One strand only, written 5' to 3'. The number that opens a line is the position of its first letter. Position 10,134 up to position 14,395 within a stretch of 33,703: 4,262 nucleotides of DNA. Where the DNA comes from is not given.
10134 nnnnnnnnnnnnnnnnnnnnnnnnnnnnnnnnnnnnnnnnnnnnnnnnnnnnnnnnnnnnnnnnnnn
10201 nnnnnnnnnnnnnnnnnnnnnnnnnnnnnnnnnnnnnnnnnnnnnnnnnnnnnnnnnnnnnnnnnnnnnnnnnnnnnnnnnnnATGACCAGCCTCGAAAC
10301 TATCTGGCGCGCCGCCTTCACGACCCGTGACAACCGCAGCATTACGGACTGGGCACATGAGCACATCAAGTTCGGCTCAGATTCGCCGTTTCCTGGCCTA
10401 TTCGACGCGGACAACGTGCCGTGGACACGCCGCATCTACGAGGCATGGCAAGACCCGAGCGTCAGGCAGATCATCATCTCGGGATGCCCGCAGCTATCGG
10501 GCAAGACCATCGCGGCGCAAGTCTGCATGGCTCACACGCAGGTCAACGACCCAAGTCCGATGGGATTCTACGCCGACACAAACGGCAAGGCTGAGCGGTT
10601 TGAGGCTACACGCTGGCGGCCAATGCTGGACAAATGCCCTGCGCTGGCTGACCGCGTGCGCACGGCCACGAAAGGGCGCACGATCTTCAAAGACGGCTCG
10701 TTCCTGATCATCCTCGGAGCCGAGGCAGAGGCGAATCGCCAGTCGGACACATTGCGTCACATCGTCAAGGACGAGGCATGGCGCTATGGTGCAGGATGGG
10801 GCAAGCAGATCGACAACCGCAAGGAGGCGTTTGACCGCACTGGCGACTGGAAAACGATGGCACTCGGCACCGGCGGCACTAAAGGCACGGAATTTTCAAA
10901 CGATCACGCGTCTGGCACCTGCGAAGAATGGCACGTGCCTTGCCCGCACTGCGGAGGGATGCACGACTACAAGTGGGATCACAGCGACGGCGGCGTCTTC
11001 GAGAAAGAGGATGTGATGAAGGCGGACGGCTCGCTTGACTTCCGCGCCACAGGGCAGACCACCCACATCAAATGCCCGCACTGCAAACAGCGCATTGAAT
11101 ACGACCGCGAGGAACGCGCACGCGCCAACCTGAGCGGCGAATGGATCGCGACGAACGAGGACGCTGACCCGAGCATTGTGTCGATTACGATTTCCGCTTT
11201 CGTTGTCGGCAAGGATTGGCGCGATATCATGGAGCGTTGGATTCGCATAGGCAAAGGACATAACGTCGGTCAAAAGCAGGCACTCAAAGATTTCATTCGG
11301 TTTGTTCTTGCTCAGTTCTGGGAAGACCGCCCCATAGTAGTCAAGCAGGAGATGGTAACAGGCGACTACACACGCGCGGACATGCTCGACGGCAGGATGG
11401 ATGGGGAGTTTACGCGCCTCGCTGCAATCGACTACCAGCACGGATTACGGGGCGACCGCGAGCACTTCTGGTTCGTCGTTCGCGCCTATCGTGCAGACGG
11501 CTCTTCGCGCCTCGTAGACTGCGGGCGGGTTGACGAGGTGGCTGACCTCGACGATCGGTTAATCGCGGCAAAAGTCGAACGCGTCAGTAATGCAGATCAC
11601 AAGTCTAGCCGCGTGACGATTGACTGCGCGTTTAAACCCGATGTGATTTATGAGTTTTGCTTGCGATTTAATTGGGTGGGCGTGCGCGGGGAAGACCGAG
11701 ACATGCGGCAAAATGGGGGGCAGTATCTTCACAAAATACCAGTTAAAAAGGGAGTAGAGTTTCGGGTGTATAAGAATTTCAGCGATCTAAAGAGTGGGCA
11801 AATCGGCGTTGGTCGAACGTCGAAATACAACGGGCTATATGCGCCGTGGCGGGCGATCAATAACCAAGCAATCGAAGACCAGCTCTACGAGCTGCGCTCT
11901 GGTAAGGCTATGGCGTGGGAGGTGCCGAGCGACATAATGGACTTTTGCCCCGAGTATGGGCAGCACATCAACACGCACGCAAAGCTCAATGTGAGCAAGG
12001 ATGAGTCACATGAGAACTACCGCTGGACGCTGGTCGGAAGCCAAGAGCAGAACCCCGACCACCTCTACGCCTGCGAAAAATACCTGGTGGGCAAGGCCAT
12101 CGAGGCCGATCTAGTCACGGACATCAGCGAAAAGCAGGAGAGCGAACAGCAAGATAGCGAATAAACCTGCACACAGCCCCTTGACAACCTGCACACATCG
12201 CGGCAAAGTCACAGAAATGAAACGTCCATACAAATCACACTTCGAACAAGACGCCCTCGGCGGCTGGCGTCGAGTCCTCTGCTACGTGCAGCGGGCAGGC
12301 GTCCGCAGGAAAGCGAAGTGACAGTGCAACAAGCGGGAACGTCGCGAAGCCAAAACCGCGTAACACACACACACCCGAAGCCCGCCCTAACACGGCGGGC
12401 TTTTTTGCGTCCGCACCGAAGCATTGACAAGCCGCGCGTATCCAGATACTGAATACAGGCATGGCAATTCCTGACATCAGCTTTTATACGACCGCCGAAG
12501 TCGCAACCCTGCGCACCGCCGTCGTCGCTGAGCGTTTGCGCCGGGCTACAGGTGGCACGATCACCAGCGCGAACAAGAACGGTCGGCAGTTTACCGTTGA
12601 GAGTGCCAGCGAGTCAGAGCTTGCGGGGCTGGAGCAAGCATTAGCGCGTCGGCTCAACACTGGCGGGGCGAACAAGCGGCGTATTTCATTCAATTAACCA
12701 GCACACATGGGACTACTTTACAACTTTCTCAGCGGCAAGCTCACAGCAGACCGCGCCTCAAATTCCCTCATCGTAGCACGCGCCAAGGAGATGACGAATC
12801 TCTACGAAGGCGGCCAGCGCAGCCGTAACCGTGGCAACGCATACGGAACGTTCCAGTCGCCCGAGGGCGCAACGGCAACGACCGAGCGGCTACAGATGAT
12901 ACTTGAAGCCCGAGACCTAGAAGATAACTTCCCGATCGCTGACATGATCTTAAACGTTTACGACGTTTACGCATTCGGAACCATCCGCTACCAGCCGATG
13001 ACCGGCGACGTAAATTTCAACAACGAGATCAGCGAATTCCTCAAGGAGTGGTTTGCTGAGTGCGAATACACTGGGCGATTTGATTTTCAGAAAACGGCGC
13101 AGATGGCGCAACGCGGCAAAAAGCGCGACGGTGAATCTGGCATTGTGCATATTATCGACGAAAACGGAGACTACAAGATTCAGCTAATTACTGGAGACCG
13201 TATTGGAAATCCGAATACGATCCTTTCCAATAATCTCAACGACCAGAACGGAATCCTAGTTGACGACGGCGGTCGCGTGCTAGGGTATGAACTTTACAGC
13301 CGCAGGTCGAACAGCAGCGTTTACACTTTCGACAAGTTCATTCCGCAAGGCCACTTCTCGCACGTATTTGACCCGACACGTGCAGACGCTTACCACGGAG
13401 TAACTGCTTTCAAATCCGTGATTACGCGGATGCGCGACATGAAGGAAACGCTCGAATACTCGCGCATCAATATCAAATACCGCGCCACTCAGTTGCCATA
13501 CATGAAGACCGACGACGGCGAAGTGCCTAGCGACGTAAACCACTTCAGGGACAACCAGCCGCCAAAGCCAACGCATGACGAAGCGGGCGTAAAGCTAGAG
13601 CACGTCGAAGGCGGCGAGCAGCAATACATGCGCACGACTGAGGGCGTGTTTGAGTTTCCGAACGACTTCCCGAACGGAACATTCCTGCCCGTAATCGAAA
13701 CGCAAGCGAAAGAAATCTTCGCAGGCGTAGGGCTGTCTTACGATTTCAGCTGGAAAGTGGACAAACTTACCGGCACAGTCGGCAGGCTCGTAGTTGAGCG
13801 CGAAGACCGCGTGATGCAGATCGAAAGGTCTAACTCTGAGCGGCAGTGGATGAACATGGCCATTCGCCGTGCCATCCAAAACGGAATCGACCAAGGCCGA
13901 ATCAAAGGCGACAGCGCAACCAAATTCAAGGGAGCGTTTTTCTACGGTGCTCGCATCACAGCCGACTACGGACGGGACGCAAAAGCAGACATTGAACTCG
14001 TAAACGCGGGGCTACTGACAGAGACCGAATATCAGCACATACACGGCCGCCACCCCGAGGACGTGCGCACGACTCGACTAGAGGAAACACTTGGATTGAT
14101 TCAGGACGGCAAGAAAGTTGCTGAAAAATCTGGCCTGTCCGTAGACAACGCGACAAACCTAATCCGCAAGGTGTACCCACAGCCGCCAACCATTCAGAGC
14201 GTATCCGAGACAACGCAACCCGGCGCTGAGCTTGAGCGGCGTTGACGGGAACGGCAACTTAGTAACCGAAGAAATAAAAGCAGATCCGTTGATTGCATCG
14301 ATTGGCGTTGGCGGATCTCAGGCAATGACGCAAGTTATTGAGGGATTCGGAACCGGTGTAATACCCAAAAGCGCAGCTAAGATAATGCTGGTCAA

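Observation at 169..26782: Fixed-length 20-nt motif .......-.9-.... ending 0-25 nt before nine start codons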

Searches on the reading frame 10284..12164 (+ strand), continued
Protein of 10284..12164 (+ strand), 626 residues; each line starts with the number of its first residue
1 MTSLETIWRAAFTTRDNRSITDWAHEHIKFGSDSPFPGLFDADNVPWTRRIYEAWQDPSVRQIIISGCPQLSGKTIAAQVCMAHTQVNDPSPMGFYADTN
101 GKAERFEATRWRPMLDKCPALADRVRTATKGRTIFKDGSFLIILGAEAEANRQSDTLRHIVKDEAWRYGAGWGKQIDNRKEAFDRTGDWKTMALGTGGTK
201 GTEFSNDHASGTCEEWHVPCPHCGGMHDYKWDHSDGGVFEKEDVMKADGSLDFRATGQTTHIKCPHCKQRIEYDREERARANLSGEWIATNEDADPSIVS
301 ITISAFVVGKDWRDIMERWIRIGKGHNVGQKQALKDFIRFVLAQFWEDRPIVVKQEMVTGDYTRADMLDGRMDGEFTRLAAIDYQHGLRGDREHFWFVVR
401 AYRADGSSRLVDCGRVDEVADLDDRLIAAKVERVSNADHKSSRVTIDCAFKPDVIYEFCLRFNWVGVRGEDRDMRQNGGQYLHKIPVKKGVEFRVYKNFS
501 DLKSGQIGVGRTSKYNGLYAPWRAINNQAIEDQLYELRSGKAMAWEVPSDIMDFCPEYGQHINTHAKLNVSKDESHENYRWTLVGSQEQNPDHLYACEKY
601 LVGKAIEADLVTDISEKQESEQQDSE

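Call 101: search_protein_families(library=ncbifam, proteins=[L005:5091-5402:-], max_evalue=1)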
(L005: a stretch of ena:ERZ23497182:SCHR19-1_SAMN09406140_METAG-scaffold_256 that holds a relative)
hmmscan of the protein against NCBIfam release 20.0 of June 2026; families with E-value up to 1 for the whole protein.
L005:5091-5402:- (103 aa): 3 families
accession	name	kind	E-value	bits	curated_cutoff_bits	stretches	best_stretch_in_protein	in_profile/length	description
NF008050.0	PRK10783.1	equivalog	0.013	13.9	508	1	17-95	312-381/457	murein transglycosylase D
NF009295.0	PRK12652.1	equivalog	0.029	13.5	290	1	51-99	258-306/368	monovalent cation/H+ antiporter subunit E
TIGR02329.1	propionate_PrpR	equivalog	0.044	12.4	499.2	1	39-87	478-525/526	propionate catabolism operon regulatory protein PrpR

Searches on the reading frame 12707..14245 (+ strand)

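Call 8: search_protein_families(library=pfam, proteins=[window:12707-14245:+], max_evalue=0.01)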
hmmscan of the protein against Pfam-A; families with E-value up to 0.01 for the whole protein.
window:12707-14245:+ (512 aa): 1 family
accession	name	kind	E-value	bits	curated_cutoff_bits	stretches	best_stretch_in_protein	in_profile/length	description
PF05136.18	Phage_portal_2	-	1.5e-27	97.1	32.9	1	66-346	28-325/354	Phage portal protein, lambda family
